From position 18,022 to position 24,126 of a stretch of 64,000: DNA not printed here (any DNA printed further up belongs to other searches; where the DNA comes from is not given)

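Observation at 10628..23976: Recurrent module: TIGR02147 DNA-binding paralogue, then a lipoprotein, then large T9SS-type secreted proteins (seen twice in 64 kb)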

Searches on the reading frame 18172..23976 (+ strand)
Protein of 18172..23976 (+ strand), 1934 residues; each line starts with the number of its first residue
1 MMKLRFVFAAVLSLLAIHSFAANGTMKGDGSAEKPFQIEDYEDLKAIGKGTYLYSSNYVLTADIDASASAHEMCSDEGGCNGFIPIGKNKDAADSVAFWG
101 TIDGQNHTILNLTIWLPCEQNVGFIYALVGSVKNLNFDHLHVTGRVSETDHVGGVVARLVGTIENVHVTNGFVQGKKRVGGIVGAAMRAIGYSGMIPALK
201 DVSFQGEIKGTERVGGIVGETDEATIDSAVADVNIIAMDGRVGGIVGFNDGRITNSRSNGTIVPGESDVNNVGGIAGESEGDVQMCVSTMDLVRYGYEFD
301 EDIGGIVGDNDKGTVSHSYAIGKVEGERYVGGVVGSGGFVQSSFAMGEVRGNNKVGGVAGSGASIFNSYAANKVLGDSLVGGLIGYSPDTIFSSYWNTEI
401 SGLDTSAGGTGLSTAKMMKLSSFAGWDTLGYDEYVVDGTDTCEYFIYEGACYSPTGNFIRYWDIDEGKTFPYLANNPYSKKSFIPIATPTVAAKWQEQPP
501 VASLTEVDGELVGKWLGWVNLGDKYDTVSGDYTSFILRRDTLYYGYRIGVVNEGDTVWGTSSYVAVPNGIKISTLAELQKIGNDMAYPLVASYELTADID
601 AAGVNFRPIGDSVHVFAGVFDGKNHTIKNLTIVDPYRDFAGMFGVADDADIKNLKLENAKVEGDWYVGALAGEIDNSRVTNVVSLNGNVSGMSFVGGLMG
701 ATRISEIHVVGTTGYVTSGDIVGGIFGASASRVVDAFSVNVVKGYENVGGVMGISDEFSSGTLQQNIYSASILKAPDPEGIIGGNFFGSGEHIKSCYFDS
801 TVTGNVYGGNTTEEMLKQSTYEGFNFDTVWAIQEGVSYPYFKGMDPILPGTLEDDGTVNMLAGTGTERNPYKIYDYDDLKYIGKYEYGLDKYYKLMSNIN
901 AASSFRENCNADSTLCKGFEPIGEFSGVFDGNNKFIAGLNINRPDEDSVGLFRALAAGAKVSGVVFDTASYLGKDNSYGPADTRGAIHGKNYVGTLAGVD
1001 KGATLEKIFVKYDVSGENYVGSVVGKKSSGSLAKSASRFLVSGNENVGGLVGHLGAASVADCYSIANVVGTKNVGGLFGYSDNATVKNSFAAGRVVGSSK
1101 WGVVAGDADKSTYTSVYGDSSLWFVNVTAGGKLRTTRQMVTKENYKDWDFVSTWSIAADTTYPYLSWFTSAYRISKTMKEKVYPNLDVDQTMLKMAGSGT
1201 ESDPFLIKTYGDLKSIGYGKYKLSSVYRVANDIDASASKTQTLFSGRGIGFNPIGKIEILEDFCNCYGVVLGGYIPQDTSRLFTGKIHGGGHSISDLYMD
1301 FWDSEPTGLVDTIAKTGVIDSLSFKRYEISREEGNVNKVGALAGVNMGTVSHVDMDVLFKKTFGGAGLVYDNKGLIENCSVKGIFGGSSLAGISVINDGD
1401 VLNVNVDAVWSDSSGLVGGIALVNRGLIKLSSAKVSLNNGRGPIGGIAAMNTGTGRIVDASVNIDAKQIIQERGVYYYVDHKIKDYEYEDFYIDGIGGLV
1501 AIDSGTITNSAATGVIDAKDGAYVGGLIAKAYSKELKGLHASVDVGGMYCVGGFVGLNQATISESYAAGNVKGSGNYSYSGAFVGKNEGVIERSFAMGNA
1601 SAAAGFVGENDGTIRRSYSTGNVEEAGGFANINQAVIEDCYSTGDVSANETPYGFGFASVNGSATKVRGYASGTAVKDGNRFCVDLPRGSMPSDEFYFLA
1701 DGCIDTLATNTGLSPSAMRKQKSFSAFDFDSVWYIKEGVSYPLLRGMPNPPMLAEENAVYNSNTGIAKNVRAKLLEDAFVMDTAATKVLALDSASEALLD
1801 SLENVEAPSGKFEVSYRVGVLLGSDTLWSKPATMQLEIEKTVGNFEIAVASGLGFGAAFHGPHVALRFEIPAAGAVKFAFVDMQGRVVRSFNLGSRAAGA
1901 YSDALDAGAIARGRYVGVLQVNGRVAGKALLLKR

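Call 6: search_protein_families(library=pfam, proteins=[window:18172-23976:+], max_evalue=0.01)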
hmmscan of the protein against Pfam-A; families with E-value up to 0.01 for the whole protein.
window:18172-23976:+ (1934 aa): 2 families
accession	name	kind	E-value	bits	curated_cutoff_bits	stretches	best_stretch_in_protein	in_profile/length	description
PF07581.17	Glug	-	5e-29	99.1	20.5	3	1043-1069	1-28/28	The GLUG motif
PF05342.19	Peptidase_M26_N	-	3.7e-08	33.3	27.7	1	589-682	154-246/250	M26 IgA1-specific Metallo-endopeptidase N-terminal region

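Call 30: search_protein_families(library=ncbifam, proteins=[window:18172-23976:+], max_evalue=0.01)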
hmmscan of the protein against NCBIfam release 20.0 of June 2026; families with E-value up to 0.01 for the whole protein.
window:18172-23976:+ (1934 aa): 1 family
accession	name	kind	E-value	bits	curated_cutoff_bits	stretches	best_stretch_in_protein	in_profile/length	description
NF046017.1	ZmpA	exception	0.00011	19.5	3000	1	591-756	885-1062/2052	zinc metalloprotease A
